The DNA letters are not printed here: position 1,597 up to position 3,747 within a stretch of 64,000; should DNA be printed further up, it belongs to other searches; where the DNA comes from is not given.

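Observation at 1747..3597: Rosetta-stone fusion: ketopantoate-reductase-like NAD(P)H domain fused to a dehydratase/reductase activase ATPase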

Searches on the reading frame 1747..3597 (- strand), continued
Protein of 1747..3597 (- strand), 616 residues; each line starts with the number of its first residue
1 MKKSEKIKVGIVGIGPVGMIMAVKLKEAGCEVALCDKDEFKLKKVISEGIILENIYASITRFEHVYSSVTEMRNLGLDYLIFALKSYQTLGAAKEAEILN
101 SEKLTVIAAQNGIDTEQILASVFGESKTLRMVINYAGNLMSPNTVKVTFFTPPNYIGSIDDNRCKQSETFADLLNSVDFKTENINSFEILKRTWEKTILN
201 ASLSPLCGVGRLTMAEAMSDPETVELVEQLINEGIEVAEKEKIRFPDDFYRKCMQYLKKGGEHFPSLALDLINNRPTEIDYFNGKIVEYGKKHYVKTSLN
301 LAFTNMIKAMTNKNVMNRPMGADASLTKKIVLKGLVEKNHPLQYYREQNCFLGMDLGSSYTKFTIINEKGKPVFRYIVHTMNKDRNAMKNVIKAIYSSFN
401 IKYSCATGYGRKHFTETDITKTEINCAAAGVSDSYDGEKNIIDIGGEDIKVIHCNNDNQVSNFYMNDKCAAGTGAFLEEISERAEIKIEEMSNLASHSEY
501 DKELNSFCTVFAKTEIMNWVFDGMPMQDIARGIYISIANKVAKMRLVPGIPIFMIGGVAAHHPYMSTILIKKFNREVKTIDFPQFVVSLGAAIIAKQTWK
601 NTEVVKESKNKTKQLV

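Call 77: search_protein_families(library=ncbifam, proteins=[L093:1079-3085:-, L093:510-1061:-, L093:15956-17134:+, L093:13465-15930:+, L093:5870-6829:+, L093:10001-11254:+, L093:3755-5836:+, L093:11309-12121:+], max_evalue=1e-15)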
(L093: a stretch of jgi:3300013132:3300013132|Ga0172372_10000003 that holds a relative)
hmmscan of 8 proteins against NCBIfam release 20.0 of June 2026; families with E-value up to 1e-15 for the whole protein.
L093:1079-3085:- (668 aa): 1 family
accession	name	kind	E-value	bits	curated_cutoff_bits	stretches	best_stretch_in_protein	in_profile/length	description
NF007354.0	PRK09849.1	equivalog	5.5e-66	223.6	868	1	6-313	9-324/703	aldehyde ferredoxin oxidoreductase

L093:510-1061:- (183 aa): 0 families

L093:15956-17134:+ (392 aa): 15 families
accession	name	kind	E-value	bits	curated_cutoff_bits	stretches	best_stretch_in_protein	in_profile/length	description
NF045552.1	GlutCoADH_Des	equivalog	3.7e-79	266.7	470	1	18-384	5-378/387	glutaryl-CoA dehydrogenase Acd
NF042972.1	AcrlCoAredClosAcrC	equivalog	4.4e-79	265.9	640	1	16-385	3-376/378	acryloyl-CoA reductase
NF058590.1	AcCoDHFadEBacil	equivalog_domain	4.7e-73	246.7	600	1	9-319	12-325/586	acyl-CoA dehydrogenase FadE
NF052270.1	Staph_DH_FadE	equivalog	3.1e-65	220.5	600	1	10-391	13-399/400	acyl-CoA dehydrogenase FadE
NF053553.1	prodigi_MBC_PigA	equivalog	2.7e-50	171.6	500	1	43-377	30-371/381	prodigiosin MBC biosynthesis dehydrogenase PigA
NF042439.1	SulpropCoADesulf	equivalog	3.5e-49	167.6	600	1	30-366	5-351/379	3-sulfinopropanoyl-CoA desulfinase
NF045652.1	ProlPCPDhRedW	equivalog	6.6e-48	163.4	650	1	42-353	24-342/376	L-prolyl-[peptidyl-carrier protein] dehydrogenase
NF002885.1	PRK03354.1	equivalog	5.5e-45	154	540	1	17-385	4-373/378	crotonobetainyl-CoA dehydrogenase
NF043006.1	CyhCrbnylCoADH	equivalog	3.4e-43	148.1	650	1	19-389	5-379/380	cyclohexane-1-carbonyl-CoA dehydrogenase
NF008997.0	PRK12341.1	equivalog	8.3e-43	146.9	537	1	17-386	4-377/382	acyl-CoA dehydrogenase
TIGR03207.1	cyc_hxne_CoA_dh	equivalog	2e-37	128.8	575.35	1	28-380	11-366/372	cyclohexanecarboxyl-CoA dehydrogenase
NF007000.1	PRK09463.1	subfamily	4.9e-22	78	600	1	41-351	62-398/726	acyl-CoA dehydrogenase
TIGR03204.1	pimC_large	equivalog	6.8e-18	64.7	623.85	1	55-305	46-296/395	pimeloyl-CoA dehydrogenase large subunit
NF009586.0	PRK13026.1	subfamily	1.6e-17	63.1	608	1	41-351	100-433/777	acyl-CoA dehydrogenase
TIGR04022.1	sulfur_SfnB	equivalog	2e-17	63.2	430.9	1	46-263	30-247/391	SfnB family sulfur acquisition oxidoreductase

L093:13465-15930:+ (821 aa): 11 families
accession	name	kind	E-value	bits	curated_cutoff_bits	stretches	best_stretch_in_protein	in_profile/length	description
NF004699.0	PRK06035.1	equivalog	9.5e-33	113.6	500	1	21-214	2-190/294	3-hydroxyacyl-CoA dehydrogenase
NF004474.0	PRK05808.1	subfamily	4.4e-30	104.9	408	1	21-220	2-193/283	3-hydroxybutyryl-CoA dehydrogenase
NF008727.0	PRK11730.1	equivalog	5.5e-28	97.7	870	1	13-245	304-528/717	fatty acid oxidation complex subunit alpha FadB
NF006124.0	PRK08268.1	subfamily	1.6e-27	96.6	508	1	19-206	4-185/507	3-hydroxyacyl-CoA dehydrogenase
NF006722.0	PRK09260.1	equivalog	8.2e-27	94.2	429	1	22-217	2-190/289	3-hydroxyacyl-CoA dehydrogenase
NF005715.0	PRK07530.1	equivalog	1.3e-24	87.1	420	1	21-219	3-193/292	3-hydroxybutyryl-CoA dehydrogenase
NF005875.0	PRK07819.1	subfamily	2.6e-24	86.1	319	1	20-216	3-193/287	3-hydroxybutyryl-CoA dehydrogenase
TIGR02437.1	FadB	equivalog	6.6e-24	84.2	933.55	1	16-245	306-528/714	fatty acid oxidation complex subunit alpha FadB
NF006143.0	PRK08293.1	equivalog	1.8e-21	76.7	312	1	21-219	3-196/291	3-hydroxyacyl-CoA dehydrogenase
NF008363.0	PRK11154.1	equivalog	1.2e-17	63.4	869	0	17-215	304-495/708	fatty acid oxidation complex subunit alpha FadJ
TIGR02279.1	PaaC-3OHAcCoADH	equivalog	4.4e-17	62.1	669.4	0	19-150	2-130/503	3-hydroxyacyl-CoA dehydrogenase PaaH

L093:5870-6829:+ (319 aa): 13 families
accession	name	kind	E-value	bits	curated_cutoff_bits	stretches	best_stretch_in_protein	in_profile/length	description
TIGR00745.1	apbA_panE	subfamily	4.7e-49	167.3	141.35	1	7-309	1-301/305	2-dehydropantoate 2-reductase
NF005088.0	PRK06522.1-2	subfamily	6.9e-40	137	371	1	8-308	3-300/308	2-dehydropantoate 2-reductase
NF005091.0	PRK06522.2-2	equivalog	5e-34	117.9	252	1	7-310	3-297/302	2-dehydropantoate 2-reductase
NF005092.1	PRK06522.2-3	equivalog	2.2e-29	102.5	500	1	8-308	3-293/296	2-dehydropantoate 2-reductase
NF004887.0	PRK06249.1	equivalog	2.3e-23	82.9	360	1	2-307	2-308/316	putative 2-dehydropantoate 2-reductase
NF005087.0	PRK06522.1-1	equivalog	3e-23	82.4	351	1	8-307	3-286/296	2-dehydropantoate 2-reductase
NF009542.0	PRK12921.1-4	equivalog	2.7e-22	79.4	288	1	7-304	3-277/286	oxidoreductase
NF005089.0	PRK06522.1-4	subfamily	3e-22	79.4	223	0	116-308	128-316/326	2-dehydropantoate 2-reductase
NF005093.0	PRK06522.2-4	equivalog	5.6e-22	78.5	308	1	4-310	2-297/304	2-dehydropantoate 2-reductase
NF009543.0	PRK12921.1-5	equivalog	3e-19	69.3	339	1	8-308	3-301/305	oxidoreductase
NF006083.0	PRK08229.1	equivalog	8.1e-19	67.8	371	0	7-243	4-232/341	2-dehydropantoate 2-reductase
NF005094.0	PRK06522.2-5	equivalog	2.1e-17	63.4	382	1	8-299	3-291/307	2-dehydropantoate 2-reductase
NF009541.0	PRK12921.1-1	equivalog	2.7e-17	63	338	1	4-310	4-293/297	oxidoreductase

L093:10001-11254:+ (417 aa): 3 families
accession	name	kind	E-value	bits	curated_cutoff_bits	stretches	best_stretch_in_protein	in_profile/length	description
NF052455.1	HyiscapDhHadB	equivalog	7e-62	209.3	750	1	24-410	11-392/398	(R)-2-hydroxyisocaproyl-CoA dehydratase subunit alpha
TIGR02260.1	benz_CoA_red_B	equivalog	2.4e-44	151.6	486.55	1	13-407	3-408/413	benzoyl-CoA reductase subunit B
TIGR03191.1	benz_CoA_bzdO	equivalog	4e-24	85.6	448.6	1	16-296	10-281/430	benzoyl-CoA reductase, bzd-type, subunit O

L093:3755-5836:+ (693 aa): 4 families
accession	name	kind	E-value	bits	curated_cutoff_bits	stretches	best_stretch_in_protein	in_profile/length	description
NF045493.1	HydDutCoALig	equivalog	5.5e-152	507.8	1300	1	7-693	5-698/698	4-hydroxybutyrate--CoA ligase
NF045494.1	AcCoALig_Archglob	equivalog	2.7e-135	452.3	1200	2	4-451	217-662/665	acetate--CoA ligase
TIGR02717.1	AcCoA-syn-alpha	equivalog_domain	1.4e-130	435.9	567.15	1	5-451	1-446/447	acetate--CoA ligase alpha subunit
NF045492.1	HydPropCoALig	equivalog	9.3e-121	404.4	1300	2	4-445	247-690/700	3-hydroxypropionate--CoA ligase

L093:11309-12121:+ (270 aa): 5 families
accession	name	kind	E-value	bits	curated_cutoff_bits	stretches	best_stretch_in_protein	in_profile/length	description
TIGR00241.1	CoA_E_activ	domain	9.9e-45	153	125.4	1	3-245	2-248/248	acyl-CoA dehydratase activase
TIGR02259.1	benz_CoA_red_A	equivalog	6.1e-30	104.3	578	1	57-210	233-391/432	benzoyl-CoA reductase subunit A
TIGR03192.1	benz_CoA_bzdQ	equivalog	3.7e-21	75.9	380.2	1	4-219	35-257/293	benzoyl-CoA reductase, bzd-type, subunit Q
TIGR03286.1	methan_mark_15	hypoth_equivalog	8.8e-21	74.3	455.75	1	4-247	147-402/404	methanogenesis marker 15 protein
TIGR02261.1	benz_CoA_red_D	equivalog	2.4e-18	66.3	312.85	1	88-197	95-204/262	benzoyl-CoA reductase subunit D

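Call 78: search_solved_structures(query=L093:1079-3085:-, max_evalue=0.00001)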
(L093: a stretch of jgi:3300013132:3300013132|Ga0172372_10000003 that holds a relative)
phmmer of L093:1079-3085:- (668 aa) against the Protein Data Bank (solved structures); distinct sequences matched with E-value up to 0.00001: 9.
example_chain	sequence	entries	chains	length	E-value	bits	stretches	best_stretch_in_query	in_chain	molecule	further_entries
4z3w_A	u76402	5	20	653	0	1241.7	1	1-651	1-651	Benzoyl-CoA reductase, putative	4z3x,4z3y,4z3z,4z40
1aor_A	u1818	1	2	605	6.4e-61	209.8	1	12-418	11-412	ALDEHYDE FERREDOXIN OXIDOREDUCTASE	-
9mqx_D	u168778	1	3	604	3.9e-60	207.2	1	12-417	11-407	Aldehyde:ferredoxin oxidoreductase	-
9g7j_A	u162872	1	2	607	1.2e-57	199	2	5-432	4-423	Aldehyde ferredoxin oxidoreductase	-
8c0z_A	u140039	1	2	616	1.1e-49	172.6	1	30-404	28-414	Aldehyde:ferredoxin oxidoreductase,tungsten-containing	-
1b25_A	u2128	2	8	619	3.5e-47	164.4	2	29-418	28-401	PROTEIN (FORMALDEHYDE FERREDOXIN OXIDOREDUCTASE) | FORMALDEHYDE FERREDOXIN OXIDOREDUCTASE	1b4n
6x1o_A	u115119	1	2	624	1.6e-40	142.3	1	3-417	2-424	Formaldehyde:ferredoxin oxidoreductase wor5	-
6x6u_A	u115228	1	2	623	1.8e-40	142.2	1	3-417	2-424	Formaldehyde:ferredoxin oxidoreductase wor5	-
9q1t_A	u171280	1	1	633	8.2e-32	113.6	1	12-407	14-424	Tungsten-dependent aldehyde oxidoreductase WOR83 from Haloferax volcanii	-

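Call 79: search_solved_structures(query=L093:510-1061:-, max_evalue=0.001)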
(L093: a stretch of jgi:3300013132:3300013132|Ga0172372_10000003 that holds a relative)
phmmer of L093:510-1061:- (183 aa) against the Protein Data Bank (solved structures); distinct sequences matched with E-value up to 0.001: 3.
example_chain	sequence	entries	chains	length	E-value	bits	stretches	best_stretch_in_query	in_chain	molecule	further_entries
4z3w_E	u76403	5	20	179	1.5e-79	269.3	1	1-179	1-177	Iron-sulfur cluster-binding oxidoreductase, putative benzoyl-CoA reductase electron transf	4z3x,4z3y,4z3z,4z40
8c0z_C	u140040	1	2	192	7e-09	39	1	6-132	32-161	Iron-sulfur cluster-binding protein potential subunit of aldehyde oxidoreductase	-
1h0h_B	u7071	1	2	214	0.00019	24.5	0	14-43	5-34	FORMATE DEHYDROGENASE SUBUNIT BETA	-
